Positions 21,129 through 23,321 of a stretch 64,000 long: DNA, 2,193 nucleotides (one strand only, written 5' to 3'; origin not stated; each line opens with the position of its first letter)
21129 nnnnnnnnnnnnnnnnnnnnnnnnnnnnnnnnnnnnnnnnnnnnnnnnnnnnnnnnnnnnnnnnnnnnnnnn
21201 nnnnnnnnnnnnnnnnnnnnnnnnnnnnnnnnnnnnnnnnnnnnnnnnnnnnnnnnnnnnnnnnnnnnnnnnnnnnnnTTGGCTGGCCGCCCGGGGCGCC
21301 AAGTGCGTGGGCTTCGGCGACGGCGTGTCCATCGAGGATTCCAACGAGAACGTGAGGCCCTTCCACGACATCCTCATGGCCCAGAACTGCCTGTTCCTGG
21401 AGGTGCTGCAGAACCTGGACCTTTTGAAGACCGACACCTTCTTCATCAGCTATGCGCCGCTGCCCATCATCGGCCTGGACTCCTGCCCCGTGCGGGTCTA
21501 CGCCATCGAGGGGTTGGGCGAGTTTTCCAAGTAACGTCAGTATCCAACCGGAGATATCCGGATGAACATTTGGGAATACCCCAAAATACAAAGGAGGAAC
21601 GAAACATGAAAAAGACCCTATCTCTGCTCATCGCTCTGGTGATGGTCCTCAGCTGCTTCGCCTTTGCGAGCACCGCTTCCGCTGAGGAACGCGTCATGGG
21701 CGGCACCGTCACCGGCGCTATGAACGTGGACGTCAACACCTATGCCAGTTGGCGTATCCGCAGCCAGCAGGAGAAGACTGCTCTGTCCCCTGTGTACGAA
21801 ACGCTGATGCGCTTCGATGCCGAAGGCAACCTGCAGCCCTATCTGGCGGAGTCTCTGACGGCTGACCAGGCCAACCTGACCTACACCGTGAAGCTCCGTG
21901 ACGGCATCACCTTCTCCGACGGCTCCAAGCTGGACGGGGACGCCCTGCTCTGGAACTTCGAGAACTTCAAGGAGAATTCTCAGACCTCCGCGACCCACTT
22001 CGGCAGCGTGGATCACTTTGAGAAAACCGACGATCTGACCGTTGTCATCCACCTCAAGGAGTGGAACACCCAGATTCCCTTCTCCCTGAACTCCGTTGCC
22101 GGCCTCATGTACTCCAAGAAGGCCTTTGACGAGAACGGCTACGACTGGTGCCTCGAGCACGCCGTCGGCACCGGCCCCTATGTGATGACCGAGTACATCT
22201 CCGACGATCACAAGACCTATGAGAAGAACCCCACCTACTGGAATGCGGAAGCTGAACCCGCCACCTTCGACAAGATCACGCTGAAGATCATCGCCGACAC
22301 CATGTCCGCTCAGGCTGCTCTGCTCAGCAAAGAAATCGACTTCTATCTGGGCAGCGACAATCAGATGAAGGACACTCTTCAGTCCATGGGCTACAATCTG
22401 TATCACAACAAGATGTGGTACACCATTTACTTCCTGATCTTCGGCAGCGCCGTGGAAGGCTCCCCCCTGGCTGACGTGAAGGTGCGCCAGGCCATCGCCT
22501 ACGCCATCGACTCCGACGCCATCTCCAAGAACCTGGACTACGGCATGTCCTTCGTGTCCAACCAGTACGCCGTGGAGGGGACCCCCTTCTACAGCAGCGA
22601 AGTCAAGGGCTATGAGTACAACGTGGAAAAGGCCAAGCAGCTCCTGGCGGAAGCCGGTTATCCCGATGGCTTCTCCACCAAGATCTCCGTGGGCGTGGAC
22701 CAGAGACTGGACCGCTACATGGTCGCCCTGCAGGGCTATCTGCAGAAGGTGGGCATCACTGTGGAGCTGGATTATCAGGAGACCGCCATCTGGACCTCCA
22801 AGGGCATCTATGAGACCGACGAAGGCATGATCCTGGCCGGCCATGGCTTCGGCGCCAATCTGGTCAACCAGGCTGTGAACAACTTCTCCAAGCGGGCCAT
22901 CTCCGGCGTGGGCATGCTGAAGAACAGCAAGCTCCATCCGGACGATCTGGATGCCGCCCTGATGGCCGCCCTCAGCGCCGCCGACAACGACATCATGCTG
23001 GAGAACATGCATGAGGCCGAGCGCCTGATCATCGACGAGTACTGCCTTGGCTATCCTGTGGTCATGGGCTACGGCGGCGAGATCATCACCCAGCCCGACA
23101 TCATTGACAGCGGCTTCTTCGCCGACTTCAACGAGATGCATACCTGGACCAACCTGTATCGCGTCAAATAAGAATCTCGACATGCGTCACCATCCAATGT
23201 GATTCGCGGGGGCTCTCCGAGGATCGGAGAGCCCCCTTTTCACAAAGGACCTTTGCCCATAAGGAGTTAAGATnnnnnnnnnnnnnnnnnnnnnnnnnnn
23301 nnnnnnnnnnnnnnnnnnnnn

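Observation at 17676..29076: Uncharacterised locus: four ICL/PEP-mutase-superfamily paralogues in two tandem pairs around a family-5 ABC importer, a PanE-like reductase and a cyclase-family hydrolase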

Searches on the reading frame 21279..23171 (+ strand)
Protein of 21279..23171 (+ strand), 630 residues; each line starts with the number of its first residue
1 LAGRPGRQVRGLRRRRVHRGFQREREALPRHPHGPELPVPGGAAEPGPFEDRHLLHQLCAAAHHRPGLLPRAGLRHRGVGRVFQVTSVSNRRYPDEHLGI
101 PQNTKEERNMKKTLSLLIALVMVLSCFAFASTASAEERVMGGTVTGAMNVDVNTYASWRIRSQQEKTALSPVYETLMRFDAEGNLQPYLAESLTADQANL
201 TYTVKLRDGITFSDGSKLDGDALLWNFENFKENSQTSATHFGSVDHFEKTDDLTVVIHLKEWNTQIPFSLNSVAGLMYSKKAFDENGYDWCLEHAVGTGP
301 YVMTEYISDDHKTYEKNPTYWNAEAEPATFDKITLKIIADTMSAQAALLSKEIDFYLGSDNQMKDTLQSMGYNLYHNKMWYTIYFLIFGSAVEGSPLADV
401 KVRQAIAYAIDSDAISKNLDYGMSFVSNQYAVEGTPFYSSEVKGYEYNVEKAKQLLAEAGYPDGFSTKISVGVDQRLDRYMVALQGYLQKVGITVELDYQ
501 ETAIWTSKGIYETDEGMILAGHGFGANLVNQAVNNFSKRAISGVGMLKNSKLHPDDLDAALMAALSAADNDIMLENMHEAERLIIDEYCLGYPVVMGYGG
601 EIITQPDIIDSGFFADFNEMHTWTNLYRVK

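Call 3: search_protein_families(library=pfam, proteins=[window:21279-23171:+], max_evalue=0.01)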
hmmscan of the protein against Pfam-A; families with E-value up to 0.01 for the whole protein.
window:21279-23171:+ (630 aa): 1 family
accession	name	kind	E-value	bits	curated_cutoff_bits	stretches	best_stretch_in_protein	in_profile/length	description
PF00496.27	SBP_bac_5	-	1.9e-68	231.7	32.4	1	185-536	2-360/368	Bacterial extracellular solute-binding proteins, family 5 Middle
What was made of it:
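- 21606..23171 (+): Family-5 (Dpp/Opp/Nik-type) substrate-binding lipoprotein. SBP_bac_5, E 2e-68 (call 3).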

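Call 4: search_protein_families(library=ncbifam, proteins=[window:21279-23171:+], max_evalue=0.01)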
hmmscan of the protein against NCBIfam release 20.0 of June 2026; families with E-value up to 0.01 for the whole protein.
window:21279-23171:+ (630 aa): 11 families
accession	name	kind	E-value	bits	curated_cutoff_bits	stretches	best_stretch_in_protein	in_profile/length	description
TIGR02294.1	nickel_nikA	equivalog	9.6e-44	149.7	393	1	168-467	31-333/501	nickel ABC transporter substrate-binding protein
NF011942.0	PRK15413.1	equivalog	7.9e-36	123.8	594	1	115-519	8-406/512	glutathione ABC transporter substrate-binding protein GsiB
NF047575.1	opine_bind_CntA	exception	7e-33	114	800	1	108-465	3-364/535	staphylopine-dependent metal ABC transporter substrate-binding lipoprotein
NF045468.1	Opp5A_nikA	equivalog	4.8e-30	104.5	600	1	171-463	43-320/488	nickel ABC transporter substrate-binding protein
NF045467.1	Opp4A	equivalog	5.6e-27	94.2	650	1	134-463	27-382/556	oligopeptide ABC transporter substrate-binding protein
TIGR04028.1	SBP_KPN_01854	hypoth_equivalog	2.9e-23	82.2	468.5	1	184-464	43-334/509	TIGR04028 family ABC transporter substrate-binding protein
NF043070.1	DppA_dipep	equivalog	6.1e-22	77.9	1005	1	169-470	57-377/535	dipeptide ABC transporter periplasmic-binding protein DppA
NF011689.0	PRK15109.1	equivalog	2e-14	53.2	560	1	111-584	2-498/547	ABC transporter substrate-binding protein SapA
NF011684.0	PRK15104.1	equivalog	4e-12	45.6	947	1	146-505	43-426/543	oligopeptide ABC transporter substrate-binding protein OppA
NF007287.0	PRK09755.1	equivalog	3.6e-07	29.4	1098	0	164-226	55-117/535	ABC transporter substrate-binding protein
NF043077.1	MMSYN1_0169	equivalog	2.4e-05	23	650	0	120-213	17-109/896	oligopeptide ABC transporter substrate-binding protein OppA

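Call 30: search_solved_structures(query=window:21606-23171:+, max_evalue=1e-15, show_alignments=0)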
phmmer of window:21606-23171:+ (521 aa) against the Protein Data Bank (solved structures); distinct sequences matched with E-value up to 1e-15: 34.
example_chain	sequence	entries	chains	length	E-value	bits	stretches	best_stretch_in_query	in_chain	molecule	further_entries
5u4o_A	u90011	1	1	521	3.3e-35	124.9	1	31-414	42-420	ABC transporter substrate-binding protein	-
2noo_A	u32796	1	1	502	7.6e-27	97.4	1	53-377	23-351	Nickel-binding periplasmic protein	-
8upi_A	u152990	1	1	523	2.3e-26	95.8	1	32-389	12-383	Peptide ABC transporter substrate-binding protein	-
7kz8_A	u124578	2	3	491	2.3e-26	95.8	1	35-391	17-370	Peptide/nickel transport system substrate-binding protein AapF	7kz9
3qim_A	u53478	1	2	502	3.7e-26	95.1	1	54-376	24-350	Nickel-binding periplasmic protein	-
3mzb_A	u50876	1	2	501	3.8e-26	95.1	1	54-376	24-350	Nickel-binding periplasmic protein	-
8spm_A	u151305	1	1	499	3.9e-26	95.1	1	54-376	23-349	Nickel ABC transporter, nickel/metallophore periplasmic binding protein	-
1zlq_A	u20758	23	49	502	3.9e-26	95.1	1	54-376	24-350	Nickel-binding periplasmic protein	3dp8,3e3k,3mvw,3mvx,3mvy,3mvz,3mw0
9t0v_A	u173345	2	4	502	3.9e-26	95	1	54-376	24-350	Nickel-binding periplasmic protein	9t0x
1uiu_A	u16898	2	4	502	5.1e-26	94.7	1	54-360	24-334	Nickel-binding periplasmic protein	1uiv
1uqw_A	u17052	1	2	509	6.4e-26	94.3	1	59-389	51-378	PUTATIVE BINDING PROTEIN YLIB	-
3m8u_A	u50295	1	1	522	1.3e-25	93.3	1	61-466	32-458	Heme-binding protein A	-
4oer_A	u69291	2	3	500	2.3e-25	92.5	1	53-358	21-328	NikA protein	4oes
9pl3_A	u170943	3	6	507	6.3e-24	87.8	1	61-356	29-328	Peptide ABC transporter, peptide-binding protein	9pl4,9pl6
4wed_A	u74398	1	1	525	2.3e-22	82.6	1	19-353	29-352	ABC transporter, periplasmic solute-binding protein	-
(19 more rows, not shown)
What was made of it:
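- The SBP's best curated hits are NikA and CntA types, all far below their cutoffs (call 4), and NikA structures (call 30).
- Tried and rejected: The nearest structures are an uncharacterised SBP and NikA (call 30).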
